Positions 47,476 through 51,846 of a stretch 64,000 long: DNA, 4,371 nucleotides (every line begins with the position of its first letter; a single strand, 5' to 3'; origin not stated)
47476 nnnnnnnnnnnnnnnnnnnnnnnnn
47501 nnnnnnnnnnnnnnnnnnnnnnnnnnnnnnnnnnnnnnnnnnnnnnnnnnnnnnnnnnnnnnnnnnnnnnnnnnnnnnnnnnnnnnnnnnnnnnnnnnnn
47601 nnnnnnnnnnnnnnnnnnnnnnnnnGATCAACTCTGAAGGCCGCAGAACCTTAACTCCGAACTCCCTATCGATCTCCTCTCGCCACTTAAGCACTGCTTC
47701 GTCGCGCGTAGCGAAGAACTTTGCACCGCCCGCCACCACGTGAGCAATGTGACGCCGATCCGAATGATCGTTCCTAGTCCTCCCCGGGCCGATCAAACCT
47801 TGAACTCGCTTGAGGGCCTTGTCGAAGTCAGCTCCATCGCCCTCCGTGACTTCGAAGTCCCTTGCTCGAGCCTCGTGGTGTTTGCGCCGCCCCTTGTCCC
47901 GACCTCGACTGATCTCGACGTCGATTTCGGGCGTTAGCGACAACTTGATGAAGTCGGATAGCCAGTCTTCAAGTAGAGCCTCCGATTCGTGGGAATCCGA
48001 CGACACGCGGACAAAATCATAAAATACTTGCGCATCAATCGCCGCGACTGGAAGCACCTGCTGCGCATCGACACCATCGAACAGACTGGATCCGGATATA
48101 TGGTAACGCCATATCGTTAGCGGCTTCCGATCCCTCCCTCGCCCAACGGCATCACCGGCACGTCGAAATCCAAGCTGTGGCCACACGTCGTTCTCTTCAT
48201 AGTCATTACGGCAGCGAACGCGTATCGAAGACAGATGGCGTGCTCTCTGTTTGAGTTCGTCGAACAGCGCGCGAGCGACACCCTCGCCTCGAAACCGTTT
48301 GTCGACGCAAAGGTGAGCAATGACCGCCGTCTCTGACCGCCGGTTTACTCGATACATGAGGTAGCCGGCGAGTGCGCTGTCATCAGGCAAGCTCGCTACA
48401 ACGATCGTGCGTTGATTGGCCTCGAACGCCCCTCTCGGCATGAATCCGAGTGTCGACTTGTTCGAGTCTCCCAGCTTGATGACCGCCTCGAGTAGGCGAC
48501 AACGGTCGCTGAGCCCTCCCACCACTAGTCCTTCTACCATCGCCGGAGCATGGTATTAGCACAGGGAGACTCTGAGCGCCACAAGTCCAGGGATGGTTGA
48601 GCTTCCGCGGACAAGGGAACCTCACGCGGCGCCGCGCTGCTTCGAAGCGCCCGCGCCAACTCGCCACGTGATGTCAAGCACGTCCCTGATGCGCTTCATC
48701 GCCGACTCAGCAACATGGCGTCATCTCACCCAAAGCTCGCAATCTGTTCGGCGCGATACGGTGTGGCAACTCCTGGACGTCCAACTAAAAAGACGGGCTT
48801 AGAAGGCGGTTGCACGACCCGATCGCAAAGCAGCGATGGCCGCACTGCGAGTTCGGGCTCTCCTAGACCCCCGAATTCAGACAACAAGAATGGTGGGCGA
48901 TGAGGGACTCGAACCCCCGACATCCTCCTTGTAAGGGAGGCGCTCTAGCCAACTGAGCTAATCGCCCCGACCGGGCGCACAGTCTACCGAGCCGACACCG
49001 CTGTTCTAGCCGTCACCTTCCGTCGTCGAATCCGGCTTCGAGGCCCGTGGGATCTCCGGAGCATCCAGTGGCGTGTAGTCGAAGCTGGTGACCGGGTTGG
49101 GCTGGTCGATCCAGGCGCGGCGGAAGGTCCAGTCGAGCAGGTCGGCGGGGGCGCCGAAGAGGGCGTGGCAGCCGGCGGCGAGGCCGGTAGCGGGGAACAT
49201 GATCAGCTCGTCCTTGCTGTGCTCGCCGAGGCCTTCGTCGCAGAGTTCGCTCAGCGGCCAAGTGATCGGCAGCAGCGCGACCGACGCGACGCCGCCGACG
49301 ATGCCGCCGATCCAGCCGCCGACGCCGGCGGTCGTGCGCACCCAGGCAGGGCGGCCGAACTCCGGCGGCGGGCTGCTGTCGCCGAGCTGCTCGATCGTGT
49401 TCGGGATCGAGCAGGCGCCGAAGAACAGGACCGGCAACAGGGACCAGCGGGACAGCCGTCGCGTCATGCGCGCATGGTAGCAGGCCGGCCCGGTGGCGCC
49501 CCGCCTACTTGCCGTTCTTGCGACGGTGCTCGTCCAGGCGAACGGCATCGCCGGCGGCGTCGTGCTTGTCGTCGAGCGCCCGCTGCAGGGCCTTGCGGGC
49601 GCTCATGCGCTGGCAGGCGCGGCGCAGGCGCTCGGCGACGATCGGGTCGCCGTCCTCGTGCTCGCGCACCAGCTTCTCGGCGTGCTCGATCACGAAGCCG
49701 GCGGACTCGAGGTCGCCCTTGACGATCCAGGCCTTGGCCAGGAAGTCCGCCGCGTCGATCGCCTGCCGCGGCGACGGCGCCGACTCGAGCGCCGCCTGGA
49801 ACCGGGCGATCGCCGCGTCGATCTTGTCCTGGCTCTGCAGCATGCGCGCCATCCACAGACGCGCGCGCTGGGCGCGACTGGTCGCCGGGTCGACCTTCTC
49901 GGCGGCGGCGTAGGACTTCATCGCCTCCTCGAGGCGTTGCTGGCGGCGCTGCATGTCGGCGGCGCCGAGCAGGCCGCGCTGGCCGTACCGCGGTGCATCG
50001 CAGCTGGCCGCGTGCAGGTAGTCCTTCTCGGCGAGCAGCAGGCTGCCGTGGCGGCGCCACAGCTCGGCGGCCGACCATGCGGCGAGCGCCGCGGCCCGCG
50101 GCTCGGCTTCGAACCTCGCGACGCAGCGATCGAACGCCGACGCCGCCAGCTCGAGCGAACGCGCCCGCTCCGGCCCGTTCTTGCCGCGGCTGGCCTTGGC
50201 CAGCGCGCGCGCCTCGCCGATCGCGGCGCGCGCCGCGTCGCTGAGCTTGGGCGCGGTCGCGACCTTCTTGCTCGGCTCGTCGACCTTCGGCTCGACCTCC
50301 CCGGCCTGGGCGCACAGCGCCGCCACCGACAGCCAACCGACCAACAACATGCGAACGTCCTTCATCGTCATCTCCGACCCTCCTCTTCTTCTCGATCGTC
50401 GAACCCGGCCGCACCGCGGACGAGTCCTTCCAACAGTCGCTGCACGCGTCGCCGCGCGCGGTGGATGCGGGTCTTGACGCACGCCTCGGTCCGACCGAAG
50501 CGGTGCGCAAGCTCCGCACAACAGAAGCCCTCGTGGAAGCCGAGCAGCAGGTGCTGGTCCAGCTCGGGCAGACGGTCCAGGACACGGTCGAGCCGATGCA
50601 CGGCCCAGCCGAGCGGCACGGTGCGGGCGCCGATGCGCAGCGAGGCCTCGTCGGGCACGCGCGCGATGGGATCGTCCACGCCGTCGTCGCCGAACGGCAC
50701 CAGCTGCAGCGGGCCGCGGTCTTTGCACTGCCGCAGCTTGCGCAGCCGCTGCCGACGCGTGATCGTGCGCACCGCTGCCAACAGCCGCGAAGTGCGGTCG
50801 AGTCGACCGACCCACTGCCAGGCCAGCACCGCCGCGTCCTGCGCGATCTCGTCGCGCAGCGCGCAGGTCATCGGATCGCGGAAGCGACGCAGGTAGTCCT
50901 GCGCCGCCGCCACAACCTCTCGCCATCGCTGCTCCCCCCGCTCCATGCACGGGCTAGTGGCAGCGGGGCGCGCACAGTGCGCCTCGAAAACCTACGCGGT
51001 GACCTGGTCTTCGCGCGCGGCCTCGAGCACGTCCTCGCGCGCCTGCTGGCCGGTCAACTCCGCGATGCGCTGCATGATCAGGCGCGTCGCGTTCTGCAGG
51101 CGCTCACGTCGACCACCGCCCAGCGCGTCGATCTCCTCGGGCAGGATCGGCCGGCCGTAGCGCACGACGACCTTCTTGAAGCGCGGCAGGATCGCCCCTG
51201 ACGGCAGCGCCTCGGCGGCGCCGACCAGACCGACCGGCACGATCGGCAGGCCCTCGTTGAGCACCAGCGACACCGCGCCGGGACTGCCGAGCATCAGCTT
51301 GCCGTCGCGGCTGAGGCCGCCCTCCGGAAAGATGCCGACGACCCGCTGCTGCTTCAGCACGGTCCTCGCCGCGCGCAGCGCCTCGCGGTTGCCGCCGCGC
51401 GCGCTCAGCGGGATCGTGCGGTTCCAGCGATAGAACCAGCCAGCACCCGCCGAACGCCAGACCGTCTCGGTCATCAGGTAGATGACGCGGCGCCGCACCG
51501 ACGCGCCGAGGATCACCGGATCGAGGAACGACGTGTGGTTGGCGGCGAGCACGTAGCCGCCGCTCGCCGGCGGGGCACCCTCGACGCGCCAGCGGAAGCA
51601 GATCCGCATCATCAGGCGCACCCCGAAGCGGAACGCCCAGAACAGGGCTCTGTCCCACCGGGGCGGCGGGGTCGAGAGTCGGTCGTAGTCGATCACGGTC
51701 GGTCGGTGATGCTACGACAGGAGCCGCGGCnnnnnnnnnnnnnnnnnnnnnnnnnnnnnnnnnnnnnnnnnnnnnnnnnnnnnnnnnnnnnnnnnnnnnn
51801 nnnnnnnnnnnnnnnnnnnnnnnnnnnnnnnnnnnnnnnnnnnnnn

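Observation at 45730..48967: Low-GC ~3-kb island abutting the 3' end of tRNA-Val, carrying a 673-aa GNAT-fusion protein and an ASCH (PUA-like) protein: possible horizontally acquired toxin or defence module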

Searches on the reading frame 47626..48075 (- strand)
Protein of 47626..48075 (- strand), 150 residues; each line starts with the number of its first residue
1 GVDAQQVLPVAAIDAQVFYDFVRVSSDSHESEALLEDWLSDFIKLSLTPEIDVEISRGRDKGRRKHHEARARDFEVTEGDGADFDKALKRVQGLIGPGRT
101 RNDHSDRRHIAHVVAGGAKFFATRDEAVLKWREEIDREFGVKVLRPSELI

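Call 80: search_solved_structures(query=A5, max_evalue=1, show_alignments=1)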
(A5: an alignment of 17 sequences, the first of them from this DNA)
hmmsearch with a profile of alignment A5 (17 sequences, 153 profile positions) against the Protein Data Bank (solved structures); distinct sequences matched with E-value up to 1: 1.
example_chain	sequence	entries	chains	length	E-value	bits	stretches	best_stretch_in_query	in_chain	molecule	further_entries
7by2_B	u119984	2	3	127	0.15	15.2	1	13-91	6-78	Ribonuclease VapC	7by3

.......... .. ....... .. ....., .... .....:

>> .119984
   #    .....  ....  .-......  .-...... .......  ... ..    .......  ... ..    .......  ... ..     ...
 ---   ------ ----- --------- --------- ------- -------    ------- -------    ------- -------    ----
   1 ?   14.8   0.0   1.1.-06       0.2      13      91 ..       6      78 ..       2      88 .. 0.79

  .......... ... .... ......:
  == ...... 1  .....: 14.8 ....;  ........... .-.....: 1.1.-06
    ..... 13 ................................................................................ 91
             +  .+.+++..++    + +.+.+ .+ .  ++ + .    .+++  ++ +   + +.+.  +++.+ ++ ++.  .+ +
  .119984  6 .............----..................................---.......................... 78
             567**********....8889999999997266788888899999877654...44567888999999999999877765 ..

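Call 81: search_protein_families(library=pfam, alignment_id=A5, max_evalue=0.01)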
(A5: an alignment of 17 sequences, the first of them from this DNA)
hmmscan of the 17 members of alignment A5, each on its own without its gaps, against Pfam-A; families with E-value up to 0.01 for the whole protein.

A. member 1, seq(150 aa): 1 family
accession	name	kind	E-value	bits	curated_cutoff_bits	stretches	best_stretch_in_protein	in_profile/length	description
PF13470.12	PIN_3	-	0.00021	22.5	27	1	13-126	4-114/115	PIN domain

B. families by the number of members that match (of 17 scanned): 3 families
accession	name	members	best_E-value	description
PF13470.12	PIN_3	16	8.1e-09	PIN domain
PF01850.27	PIN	7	1.7e-06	PIN domain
PF16289.11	PIN_12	2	0.00062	PIN domain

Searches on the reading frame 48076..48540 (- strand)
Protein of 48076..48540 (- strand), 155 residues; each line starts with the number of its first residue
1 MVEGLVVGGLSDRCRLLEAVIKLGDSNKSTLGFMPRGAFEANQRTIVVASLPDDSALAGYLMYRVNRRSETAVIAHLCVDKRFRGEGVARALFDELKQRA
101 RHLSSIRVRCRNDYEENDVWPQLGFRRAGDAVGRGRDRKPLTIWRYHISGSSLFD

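Call 95: search_solved_structures(query=window:48076-48540:-, max_evalue=1, show_alignments=1)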
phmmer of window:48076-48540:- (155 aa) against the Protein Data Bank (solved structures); distinct sequences matched with E-value up to 1: 16.
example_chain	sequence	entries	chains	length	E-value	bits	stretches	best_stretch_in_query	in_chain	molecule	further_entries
4pv6_C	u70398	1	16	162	0.016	18.4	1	57-117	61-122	N-terminal acetyltransferase complex subunit [ARD1]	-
3cdh_A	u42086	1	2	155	0.023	17.9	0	30-97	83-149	Transcriptional regulator, MarR family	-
9mgs_A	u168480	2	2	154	0.032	17.4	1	55-118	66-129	Aminoglycoside acetyltransferase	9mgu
1bo4_A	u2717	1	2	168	0.052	16.7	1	55-118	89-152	PROTEIN (SERRATIA MARCESCENS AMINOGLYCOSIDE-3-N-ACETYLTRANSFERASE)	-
6bvc_A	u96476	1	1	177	0.057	16.6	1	55-118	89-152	Aminoglycoside-(3)-N-acetyltransferase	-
4f6a_A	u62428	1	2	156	0.18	15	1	68-98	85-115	BH1408 protein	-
4e0a_A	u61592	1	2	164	0.22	14.7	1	67-98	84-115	BH1408 protein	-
5hmn_A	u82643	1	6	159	0.22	14.7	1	30-100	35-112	AAC3-I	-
5ib0_A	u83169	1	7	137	0.52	13.5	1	72-100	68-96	Uncharacterized protein PA4534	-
4ubr_A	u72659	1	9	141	0.53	13.4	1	72-100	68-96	Putative acetyltransferase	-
3pp9_A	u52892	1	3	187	0.64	13.2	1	55-104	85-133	Putative streptothricin acetyltransferase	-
2pdo_A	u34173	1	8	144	0.69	13.1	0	76-128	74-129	Acetyltransferase ypeA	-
4qus_A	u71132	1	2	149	0.72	13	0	76-128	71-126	Acetyltransferase YpeA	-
7ak7_A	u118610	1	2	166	0.77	12.9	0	71-100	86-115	Acetyltransferase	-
4yfj_A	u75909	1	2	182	0.78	12.9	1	56-118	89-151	Aminoglycoside 3'-N-acetyltransferase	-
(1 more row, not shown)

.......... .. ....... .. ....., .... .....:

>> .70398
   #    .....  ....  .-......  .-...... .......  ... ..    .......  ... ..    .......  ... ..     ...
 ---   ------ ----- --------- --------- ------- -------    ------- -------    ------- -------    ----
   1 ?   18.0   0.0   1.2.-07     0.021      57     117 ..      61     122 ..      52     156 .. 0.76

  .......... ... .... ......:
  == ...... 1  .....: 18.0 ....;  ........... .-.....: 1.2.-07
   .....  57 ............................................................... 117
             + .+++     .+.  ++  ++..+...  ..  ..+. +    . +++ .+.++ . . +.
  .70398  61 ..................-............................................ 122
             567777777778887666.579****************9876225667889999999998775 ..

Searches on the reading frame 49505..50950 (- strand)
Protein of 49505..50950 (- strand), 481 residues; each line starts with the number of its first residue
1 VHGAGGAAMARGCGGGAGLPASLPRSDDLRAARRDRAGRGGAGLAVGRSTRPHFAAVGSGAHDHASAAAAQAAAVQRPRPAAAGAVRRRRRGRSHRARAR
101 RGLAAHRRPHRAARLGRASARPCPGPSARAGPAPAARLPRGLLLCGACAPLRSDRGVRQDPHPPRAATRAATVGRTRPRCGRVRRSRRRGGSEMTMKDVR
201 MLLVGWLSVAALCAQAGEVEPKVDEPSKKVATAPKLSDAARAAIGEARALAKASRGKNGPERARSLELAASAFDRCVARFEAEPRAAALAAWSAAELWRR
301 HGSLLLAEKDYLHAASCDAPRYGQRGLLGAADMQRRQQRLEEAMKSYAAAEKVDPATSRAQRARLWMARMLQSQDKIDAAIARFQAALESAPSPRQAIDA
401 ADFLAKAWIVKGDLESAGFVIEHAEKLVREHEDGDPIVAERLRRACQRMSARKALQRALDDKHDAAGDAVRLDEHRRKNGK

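Call 86: search_protein_families(library=pfam, proteins=[window:49505-50950:-], max_evalue=0.001)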
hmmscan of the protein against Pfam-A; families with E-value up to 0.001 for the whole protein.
window:49505-50950:- (481 aa): 2 families
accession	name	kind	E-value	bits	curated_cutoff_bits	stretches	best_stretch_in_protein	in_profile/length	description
PF13414.12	TPR_11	-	0.00055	20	26.8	0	332-357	2-27/42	TPR repeat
PF13181.12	TPR_8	-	0.00068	20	25.7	0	331-356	8-33/34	Tetratricopeptide repeat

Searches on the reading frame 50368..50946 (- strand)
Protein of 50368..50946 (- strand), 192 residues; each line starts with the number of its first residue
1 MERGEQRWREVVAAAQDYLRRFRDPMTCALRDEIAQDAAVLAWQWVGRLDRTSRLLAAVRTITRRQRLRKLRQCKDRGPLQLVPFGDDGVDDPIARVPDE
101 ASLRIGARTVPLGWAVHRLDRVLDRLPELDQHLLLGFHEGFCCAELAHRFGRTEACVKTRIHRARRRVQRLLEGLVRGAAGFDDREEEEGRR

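Call 86: search_protein_families(library=pfam, proteins=[window:50368-50946:-], max_evalue=0.001)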
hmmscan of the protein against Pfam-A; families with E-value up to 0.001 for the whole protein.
window:50368-50946:- (192 aa): 1 family
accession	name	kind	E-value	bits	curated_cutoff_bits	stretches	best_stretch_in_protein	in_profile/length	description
PF08281.18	Sigma70_r4_2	-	1.4e-05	25.1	25.7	1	118-167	3-53/54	Sigma-70, region 4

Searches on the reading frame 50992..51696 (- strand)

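Call 86: search_protein_families(library=pfam, proteins=[window:50992-51696:-], max_evalue=0.001)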
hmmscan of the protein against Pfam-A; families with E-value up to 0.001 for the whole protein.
window:50992-51696:- (234 aa): 1 family
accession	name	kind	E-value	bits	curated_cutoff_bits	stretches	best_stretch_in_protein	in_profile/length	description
PF01553.26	Acyltransferase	-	2.3e-20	73.2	23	1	43-157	11-131/132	Acyltransferase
